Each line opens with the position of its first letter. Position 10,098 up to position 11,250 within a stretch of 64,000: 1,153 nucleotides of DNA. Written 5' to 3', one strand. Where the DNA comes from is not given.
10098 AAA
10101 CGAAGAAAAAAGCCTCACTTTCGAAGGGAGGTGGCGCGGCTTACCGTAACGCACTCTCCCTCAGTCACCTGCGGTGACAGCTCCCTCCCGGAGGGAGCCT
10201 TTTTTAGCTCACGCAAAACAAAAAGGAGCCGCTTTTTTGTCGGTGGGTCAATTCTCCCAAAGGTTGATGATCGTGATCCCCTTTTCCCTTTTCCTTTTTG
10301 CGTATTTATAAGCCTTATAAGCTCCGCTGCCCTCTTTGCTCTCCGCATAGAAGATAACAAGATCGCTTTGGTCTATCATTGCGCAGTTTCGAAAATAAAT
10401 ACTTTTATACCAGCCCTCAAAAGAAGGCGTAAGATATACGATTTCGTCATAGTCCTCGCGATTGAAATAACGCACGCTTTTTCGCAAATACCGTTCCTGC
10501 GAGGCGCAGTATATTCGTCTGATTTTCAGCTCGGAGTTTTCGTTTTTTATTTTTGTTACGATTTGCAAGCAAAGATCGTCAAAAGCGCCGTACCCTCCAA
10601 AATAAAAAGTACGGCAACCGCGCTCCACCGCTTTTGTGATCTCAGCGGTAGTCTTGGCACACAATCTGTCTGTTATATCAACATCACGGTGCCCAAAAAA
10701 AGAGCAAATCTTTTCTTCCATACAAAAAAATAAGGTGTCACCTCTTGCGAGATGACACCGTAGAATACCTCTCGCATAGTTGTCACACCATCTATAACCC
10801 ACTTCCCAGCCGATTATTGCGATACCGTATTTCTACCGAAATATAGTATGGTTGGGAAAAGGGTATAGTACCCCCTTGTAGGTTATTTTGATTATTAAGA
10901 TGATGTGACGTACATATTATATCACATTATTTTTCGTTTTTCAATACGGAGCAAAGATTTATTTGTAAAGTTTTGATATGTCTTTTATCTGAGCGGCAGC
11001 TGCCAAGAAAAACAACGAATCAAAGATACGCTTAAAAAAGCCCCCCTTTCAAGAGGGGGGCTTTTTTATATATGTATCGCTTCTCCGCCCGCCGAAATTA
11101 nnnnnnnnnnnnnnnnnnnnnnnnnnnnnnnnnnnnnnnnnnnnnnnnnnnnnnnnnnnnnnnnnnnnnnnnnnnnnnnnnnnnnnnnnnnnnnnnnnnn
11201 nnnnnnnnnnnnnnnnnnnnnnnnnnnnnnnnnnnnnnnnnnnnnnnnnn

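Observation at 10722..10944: Riboswitch-sized structured leader with terminator/antiterminator logic in front of a DUF1273 (SLOG) gene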

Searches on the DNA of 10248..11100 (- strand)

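Call 4: search_rna_families(source=window, start=10600, end=11100, threshold=evalue, max_evalue=10, show_alignments=3)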
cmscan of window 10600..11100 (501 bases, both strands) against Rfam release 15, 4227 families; matches with E-value up to 10: 50.
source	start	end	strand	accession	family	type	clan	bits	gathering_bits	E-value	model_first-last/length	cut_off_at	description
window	10978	11070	+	RF00506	Thr_leader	Cis-reg; leader;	-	33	55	0.0002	1-118/118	no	Threonine operon leader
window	10953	11069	+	RF01859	Phe_leader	Cis-reg; leader;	-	31.4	55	0.0023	1-125/125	no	Phenylalanine leader peptide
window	11031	11100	-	RF00506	Thr_leader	Cis-reg; leader;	-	29.4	55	0.0015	42-118/118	5'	Threonine operon leader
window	10925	11067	+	RF02607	AbsR25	Gene; sRNA;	-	28.8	47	0.0055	1-164/164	no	Acinetobacter sRNA 25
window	10952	11068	+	RF02713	MCS4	Gene; sRNA;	-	27.4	56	0.071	1-123/123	no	Mycoplasma sRNA MCS4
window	10893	11064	+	RF02503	Atu_C9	Gene; sRNA;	-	26.3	40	5.4e-05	1-192/192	no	Rhizobiales sRNA Atu_C9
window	10969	11067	+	RF01772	rnk_pseudo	Cis-reg; leader;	-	26.3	55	0.023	1-108/108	no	Pseudomonas rnk leader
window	10958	11083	+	RF02550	RnaG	Gene; sRNA;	-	25.5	153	0.032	1-120/120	no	RnaG sRNA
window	10954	11066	+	RF04180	BTnc231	Gene; sRNA;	-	24.4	80.4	0.0071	1-154/154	no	Bacteroides sRNA BTnc231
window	11037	11085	-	RF02844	RefA9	Gene; antisense;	-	24.1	49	0.19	1-64/64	no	Enterococcus sRNA A9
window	11018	11068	+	RF02618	SSRC34_2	Gene; sRNA;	-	23.5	48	0.14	18-70/125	no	Streptococcus sRNA 34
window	10946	11071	+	RF02076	STnc100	Gene; sRNA;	-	23.4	47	0.0045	1-206/206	no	Gammaproteobacterial sRNA STnc100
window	10934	11071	+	RF04182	GibS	Gene; sRNA;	-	22.9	115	0.6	1-142/142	no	GibS sRNA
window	10977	11069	+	RF00515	PyrR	Cis-reg;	-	22.7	54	0.73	1-115/115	no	PyrR binding site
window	10970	11077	+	RF00557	L10_leader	Cis-reg; leader;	-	22.1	44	0.19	1-138/138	no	Ribosomal protein L10 leader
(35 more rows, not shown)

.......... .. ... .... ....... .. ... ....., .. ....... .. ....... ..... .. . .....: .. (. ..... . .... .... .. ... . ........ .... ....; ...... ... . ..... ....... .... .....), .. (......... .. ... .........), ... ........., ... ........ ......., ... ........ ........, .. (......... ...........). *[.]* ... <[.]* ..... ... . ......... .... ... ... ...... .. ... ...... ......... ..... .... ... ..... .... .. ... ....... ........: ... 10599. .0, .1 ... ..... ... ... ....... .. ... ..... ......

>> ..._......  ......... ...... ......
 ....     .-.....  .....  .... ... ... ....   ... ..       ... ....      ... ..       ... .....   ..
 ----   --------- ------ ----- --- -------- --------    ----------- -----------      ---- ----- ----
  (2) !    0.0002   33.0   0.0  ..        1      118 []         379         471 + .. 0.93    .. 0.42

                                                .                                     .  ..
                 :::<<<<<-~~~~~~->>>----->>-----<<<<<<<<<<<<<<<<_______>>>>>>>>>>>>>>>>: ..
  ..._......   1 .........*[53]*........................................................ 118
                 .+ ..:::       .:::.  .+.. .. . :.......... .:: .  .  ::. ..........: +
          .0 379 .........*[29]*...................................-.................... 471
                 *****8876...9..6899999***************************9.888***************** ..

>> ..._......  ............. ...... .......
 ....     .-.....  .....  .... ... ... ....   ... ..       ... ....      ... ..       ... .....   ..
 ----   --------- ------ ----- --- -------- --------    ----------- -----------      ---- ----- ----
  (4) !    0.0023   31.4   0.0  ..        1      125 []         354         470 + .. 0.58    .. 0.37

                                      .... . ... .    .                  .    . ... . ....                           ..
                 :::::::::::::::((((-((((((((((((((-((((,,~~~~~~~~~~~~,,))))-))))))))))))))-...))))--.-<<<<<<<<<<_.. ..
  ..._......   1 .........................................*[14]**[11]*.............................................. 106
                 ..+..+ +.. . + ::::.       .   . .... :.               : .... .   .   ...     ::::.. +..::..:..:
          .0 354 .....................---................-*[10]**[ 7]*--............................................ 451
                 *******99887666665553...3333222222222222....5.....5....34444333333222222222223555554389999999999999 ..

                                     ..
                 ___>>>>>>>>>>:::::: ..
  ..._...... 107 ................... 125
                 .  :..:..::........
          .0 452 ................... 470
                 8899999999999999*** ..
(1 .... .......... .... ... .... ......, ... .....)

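Call 31: build_rna_model(alignment_id=A3, structure=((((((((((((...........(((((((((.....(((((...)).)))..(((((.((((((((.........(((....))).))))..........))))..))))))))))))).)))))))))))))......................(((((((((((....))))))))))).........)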
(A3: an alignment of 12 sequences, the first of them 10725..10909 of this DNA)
Model R1 built from alignment A3 (12 sequences, 191 columns); structure: as given.
model positions 185; base pairs 53; branch points 2; effective number of sequences 0.85; information 0.589 bits per position. Calibrated on 0.2 Mb of random sequence (short: E-values are rough).
structure used (alignment columns):
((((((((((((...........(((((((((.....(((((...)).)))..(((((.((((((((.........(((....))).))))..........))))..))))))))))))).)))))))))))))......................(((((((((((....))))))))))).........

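Call 32: search_with_rna_model(model_id=R1, sources=[window, L001, L002, L003, L004, L005, L006, L007, L008, L009, L010, L011, L012, L013, L014, L015, L016, L017, L018, L019, L020, L021, L022, L023, L024, L025, L026, L027, L028, L029, L030, L031, L032, L033, L034, L035, L036, L037, L038, L039, L040, L041, L042, L043, L044, L045, L046, L047, L048, L049, L050, L051, L052, L053, L054, L055, L056, L057, L058, L059, L060, L061, L062, L063, L064, L065], max_evalue=1, make_alignment=true)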
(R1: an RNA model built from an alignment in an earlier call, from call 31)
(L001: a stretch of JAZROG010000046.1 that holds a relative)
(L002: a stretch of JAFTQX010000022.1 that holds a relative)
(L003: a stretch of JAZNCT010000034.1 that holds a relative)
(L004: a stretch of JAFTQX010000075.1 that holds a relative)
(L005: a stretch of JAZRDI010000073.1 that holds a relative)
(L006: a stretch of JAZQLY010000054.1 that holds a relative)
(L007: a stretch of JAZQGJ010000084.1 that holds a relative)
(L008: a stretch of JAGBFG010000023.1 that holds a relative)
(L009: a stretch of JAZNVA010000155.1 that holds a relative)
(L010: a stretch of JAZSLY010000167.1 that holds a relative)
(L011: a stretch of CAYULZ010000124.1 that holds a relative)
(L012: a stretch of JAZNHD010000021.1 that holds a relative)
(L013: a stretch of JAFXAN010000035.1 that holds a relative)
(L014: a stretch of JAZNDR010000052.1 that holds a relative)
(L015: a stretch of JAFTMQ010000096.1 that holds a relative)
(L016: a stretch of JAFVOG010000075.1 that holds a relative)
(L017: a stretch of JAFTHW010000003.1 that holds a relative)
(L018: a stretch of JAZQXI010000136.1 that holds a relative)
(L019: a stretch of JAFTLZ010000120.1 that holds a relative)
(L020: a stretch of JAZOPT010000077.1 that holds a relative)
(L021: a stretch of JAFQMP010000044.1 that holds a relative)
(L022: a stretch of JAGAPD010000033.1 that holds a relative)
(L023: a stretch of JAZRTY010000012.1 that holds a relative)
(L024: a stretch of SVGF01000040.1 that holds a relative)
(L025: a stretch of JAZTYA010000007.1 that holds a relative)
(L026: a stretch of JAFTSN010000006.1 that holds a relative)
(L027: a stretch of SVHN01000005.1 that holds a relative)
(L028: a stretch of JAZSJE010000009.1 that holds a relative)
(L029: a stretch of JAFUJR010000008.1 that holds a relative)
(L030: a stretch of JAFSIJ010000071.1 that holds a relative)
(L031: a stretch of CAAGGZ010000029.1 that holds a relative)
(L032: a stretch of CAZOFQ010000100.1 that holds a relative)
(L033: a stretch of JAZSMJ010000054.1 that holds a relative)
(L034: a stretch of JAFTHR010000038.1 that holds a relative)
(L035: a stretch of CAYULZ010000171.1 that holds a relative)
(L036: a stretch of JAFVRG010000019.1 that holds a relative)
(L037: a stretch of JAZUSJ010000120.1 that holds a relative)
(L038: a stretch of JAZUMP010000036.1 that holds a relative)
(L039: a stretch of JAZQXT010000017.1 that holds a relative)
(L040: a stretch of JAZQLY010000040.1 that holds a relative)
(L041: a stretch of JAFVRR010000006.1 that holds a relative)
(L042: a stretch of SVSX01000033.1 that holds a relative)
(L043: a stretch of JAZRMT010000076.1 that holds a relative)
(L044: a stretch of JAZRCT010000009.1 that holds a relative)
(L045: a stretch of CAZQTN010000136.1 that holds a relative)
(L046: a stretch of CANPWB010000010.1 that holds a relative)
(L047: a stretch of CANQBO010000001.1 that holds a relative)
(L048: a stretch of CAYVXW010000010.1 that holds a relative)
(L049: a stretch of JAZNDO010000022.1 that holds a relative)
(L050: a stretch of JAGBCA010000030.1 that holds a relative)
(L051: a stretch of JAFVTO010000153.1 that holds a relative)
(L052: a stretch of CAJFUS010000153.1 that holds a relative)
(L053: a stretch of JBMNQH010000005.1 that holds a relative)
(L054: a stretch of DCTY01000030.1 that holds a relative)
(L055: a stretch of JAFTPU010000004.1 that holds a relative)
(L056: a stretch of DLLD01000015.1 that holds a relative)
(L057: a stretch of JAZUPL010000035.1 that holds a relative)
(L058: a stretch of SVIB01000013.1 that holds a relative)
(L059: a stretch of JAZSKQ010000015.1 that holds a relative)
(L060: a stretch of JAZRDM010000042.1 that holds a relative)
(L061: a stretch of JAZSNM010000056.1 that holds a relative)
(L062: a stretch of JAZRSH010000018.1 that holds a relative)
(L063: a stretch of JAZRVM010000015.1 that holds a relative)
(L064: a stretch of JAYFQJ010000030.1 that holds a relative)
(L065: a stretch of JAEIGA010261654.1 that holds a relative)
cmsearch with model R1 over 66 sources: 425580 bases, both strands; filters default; matches with E-value up to 1: 63.
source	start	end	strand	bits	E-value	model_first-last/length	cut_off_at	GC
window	10725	10909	-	230.5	4.5e-53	1-185/185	no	0.41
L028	2815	2999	+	228.6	1.3e-52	1-185/185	no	0.41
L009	2808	2993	+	227.5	2.4e-52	1-185/185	no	0.42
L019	2796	2980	+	225.9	6e-52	1-185/185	no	0.39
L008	2816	2998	+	222.1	4.9e-51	1-185/185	no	0.4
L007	2813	2997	+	218.7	3.1e-50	1-185/185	no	0.39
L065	1599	1785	-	216.5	1.1e-49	1-185/185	no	0.42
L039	392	576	+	216.1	1.4e-49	1-185/185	no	0.41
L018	2809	2988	+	215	2.4e-49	1-185/185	no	0.43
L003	2180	2367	+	214.4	3.5e-49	1-185/185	no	0.39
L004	2814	2997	+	208.4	9.7e-48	1-185/185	no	0.42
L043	1047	1231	+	205.7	4.3e-47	1-185/185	no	0.41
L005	2816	2997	+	201.9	3.6e-46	1-185/185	no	0.4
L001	2811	2998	+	198.2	2.7e-45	1-185/185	no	0.4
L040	2818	2998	+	198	3e-45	1-185/185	no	0.41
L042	2803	2985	+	198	3.1e-45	1-185/185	no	0.38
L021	2807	2991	+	191.7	9.9e-44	1-185/185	no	0.4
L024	2802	3000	+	179.1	1.1e-40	1-185/185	no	0.37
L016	2802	2990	+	176.1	5.6e-40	1-185/185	no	0.41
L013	246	435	+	171.3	8e-39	1-185/185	no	0.4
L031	2809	2991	+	160.1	3.9e-36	1-185/185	no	0.39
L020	2037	2217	+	159.6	5.5e-36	1-185/185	no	0.36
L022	2804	2991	+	158.1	1.2e-35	1-185/185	no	0.38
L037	2347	2533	+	151.9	3.8e-34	1-185/185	no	0.41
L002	2805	2992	+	150.2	9.7e-34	1-185/185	no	0.4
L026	2804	2992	+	149.7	1.3e-33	1-185/185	no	0.4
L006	2805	2992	+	148.8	2.1e-33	1-185/185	no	0.4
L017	2807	2997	+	148.6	2.3e-33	1-185/185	no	0.41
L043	1295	1484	+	147.4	4.7e-33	1-185/185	no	0.4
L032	2795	2982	+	139.9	3e-31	1-185/185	no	0.4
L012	2820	2998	+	134.7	5.3e-30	1-185/185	no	0.4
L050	2802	2986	+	126.3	5.3e-28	1-185/185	no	0.42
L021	2444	2627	+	126.2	5.7e-28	1-185/185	no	0.43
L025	2814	2996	+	125.9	6.8e-28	1-185/185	no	0.39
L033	2814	2997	+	124.4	1.5e-27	1-185/185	no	0.41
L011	2798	2984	+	124.3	1.6e-27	1-185/185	no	0.42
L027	2816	2995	+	119.8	2e-26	1-185/185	no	0.37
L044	2807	2983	+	115.4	2.3e-25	1-185/185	no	0.45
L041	2824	2999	+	113.2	7.8e-25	1-185/185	no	0.36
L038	2830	2999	+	111.6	1.9e-24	1-185/185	no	0.38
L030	2806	2981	+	110.5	3.5e-24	1-185/185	no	0.4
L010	293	490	+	108.3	1.2e-23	1-185/185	no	0.36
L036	2780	2997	+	103.8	1.4e-22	1-185/185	no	0.42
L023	2782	2996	+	77.9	2.5e-16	1-185/185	no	0.35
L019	2486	2721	+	76.6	4.9e-16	1-185/185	no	0.4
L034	2806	2994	+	75.6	8.7e-16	1-185/185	no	0.4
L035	1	63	+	69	3.4e-14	123-185/185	5'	0.46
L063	2841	3003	+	56.9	2.8e-11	1-185/185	no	0.37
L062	2785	2980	+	26.5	0.00055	1-185/185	no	0.32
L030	4271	4438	+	23.9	0.0023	1-185/185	no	0.33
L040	2760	2941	-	18.2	0.057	1-185/185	no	0.32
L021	2783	2934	-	17.2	0.098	1-185/185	no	0.34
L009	2776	2936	-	15.5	0.25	1-185/185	no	0.34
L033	2964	2990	-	15.3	0.28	149-176/185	no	0.63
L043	1023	1174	-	15.2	0.29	1-185/185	no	0.34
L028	2762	2942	-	15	0.32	1-185/185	no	0.31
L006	155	204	-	14.5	0.43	1-185/185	no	0.5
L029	3275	3375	-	14.3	0.5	1-185/185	no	0.36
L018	2777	2931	-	14.1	0.55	1-185/185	no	0.35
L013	188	378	-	13.7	0.68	1-185/185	no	0.31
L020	2011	2160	-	13.4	0.78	1-185/185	no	0.29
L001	2785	2941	-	13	0.98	1-185/185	no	0.33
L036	2755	2940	-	13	0.99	1-185/185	no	0.38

Alignment A4: 63 matches aligned to the model, 455 columns, each read 5' to 3' on its own strand. Consensus structure (alignment columns), stored with it:
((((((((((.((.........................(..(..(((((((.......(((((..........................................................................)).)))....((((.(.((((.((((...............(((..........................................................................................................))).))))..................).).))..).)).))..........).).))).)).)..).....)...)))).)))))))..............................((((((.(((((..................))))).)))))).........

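Call 33: search_with_rna_model(model_id=R1, sources=[window, L001, L002, L003, L004, L005, L006, L007, L008, L009, L010, L011, L012, L013, L016, L017, L018, L019, L020, L021, L022, L023, L024, L025, L026, L027, L028, L030, L031, L032, L033, L034, L036, L037, L038, L039, L040, L041, L042, L043, L044, L050, L063, L065], max_evalue=1e-9, make_alignment=true)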
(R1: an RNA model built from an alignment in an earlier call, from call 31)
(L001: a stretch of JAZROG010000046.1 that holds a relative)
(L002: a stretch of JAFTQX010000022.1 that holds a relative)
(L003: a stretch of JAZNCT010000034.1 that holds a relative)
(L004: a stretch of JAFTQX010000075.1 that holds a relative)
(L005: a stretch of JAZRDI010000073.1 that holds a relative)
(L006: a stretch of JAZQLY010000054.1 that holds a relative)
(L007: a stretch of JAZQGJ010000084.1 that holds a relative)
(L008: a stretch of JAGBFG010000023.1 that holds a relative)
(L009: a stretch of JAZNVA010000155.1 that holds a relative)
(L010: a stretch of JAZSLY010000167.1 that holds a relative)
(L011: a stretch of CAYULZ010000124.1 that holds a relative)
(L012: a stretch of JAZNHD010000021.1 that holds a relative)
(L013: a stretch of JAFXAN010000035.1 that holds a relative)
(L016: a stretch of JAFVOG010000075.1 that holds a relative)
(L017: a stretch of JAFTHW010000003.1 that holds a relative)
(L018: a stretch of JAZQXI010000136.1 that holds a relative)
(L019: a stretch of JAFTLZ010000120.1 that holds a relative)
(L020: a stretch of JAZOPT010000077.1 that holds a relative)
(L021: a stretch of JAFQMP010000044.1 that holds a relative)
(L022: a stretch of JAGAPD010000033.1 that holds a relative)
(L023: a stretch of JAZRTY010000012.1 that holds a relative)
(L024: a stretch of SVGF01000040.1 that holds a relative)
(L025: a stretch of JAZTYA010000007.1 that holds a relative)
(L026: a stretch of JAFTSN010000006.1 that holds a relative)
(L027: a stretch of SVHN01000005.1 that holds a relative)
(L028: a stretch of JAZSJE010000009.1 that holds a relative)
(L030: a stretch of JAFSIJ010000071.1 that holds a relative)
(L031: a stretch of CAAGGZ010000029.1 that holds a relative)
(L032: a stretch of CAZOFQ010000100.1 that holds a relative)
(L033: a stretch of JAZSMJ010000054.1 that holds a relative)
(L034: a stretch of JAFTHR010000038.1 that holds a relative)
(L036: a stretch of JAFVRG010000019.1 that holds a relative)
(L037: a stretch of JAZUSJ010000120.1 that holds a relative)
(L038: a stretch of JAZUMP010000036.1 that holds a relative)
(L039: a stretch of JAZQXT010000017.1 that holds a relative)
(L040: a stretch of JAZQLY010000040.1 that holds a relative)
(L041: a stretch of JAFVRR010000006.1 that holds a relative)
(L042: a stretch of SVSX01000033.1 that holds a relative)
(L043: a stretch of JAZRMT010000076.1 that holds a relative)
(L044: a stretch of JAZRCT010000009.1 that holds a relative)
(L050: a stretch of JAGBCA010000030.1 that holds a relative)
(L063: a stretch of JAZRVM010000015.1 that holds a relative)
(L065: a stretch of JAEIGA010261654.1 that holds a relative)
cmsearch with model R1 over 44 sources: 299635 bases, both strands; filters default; matches with E-value up to 1e-9: 47.
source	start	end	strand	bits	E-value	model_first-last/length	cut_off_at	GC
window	10725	10909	-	230.5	3.2e-53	1-185/185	no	0.41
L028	2815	2999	+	228.6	9.5e-53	1-185/185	no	0.41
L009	2808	2993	+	227.5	1.7e-52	1-185/185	no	0.42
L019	2796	2980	+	225.9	4.2e-52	1-185/185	no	0.39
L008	2816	2998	+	222.1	3.5e-51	1-185/185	no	0.4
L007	2813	2997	+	218.7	2.2e-50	1-185/185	no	0.39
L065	1599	1785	-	216.5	7.4e-50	1-185/185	no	0.42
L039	392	576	+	216.1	9.6e-50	1-185/185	no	0.41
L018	2809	2988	+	215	1.7e-49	1-185/185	no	0.43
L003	2180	2367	+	214.4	2.5e-49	1-185/185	no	0.39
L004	2814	2997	+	208.4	6.8e-48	1-185/185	no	0.42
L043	1047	1231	+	205.7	3.1e-47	1-185/185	no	0.41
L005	2816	2997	+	201.9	2.5e-46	1-185/185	no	0.4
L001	2811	2998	+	198.2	1.9e-45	1-185/185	no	0.4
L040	2818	2998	+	198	2.1e-45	1-185/185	no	0.41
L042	2803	2985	+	198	2.2e-45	1-185/185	no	0.38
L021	2807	2991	+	191.7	7e-44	1-185/185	no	0.4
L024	2802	3000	+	179.1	7.4e-41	1-185/185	no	0.37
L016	2802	2990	+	176.1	3.9e-40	1-185/185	no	0.41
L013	246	435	+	171.3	5.6e-39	1-185/185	no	0.4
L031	2809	2991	+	160.1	2.8e-36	1-185/185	no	0.39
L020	2037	2217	+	159.6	3.8e-36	1-185/185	no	0.36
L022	2804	2991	+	158.1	8.5e-36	1-185/185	no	0.38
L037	2347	2533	+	151.9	2.7e-34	1-185/185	no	0.41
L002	2805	2992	+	150.2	6.8e-34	1-185/185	no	0.4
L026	2804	2992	+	149.7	8.9e-34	1-185/185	no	0.4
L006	2805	2992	+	148.8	1.4e-33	1-185/185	no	0.4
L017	2807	2997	+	148.6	1.6e-33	1-185/185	no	0.41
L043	1295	1484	+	147.4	3.3e-33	1-185/185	no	0.4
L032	2795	2982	+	139.9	2.1e-31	1-185/185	no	0.4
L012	2820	2998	+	134.7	3.7e-30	1-185/185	no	0.4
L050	2802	2986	+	126.3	3.7e-28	1-185/185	no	0.42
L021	2444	2627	+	126.2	4e-28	1-185/185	no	0.43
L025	2814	2996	+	125.9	4.8e-28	1-185/185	no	0.39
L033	2814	2997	+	124.4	1.1e-27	1-185/185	no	0.41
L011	2798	2984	+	124.3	1.1e-27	1-185/185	no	0.42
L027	2816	2995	+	119.8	1.4e-26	1-185/185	no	0.37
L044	2807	2983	+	115.4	1.6e-25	1-185/185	no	0.45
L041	2824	2999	+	113.2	5.5e-25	1-185/185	no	0.36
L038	2830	2999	+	111.6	1.3e-24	1-185/185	no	0.38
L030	2806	2981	+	110.5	2.5e-24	1-185/185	no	0.4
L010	293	490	+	108.3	8.1e-24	1-185/185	no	0.36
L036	2780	2997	+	103.8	1e-22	1-185/185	no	0.42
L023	2782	2996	+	77.9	1.7e-16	1-185/185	no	0.35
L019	2486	2721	+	76.6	3.4e-16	1-185/185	no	0.4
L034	2806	2994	+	75.6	6.1e-16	1-185/185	no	0.4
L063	2841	3003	+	56.9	1.9e-11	1-185/185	no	0.37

Alignment A5: 47 matches aligned to the model, 398 columns, each read 5' to 3' on its own strand. Consensus structure (alignment columns), stored with it:
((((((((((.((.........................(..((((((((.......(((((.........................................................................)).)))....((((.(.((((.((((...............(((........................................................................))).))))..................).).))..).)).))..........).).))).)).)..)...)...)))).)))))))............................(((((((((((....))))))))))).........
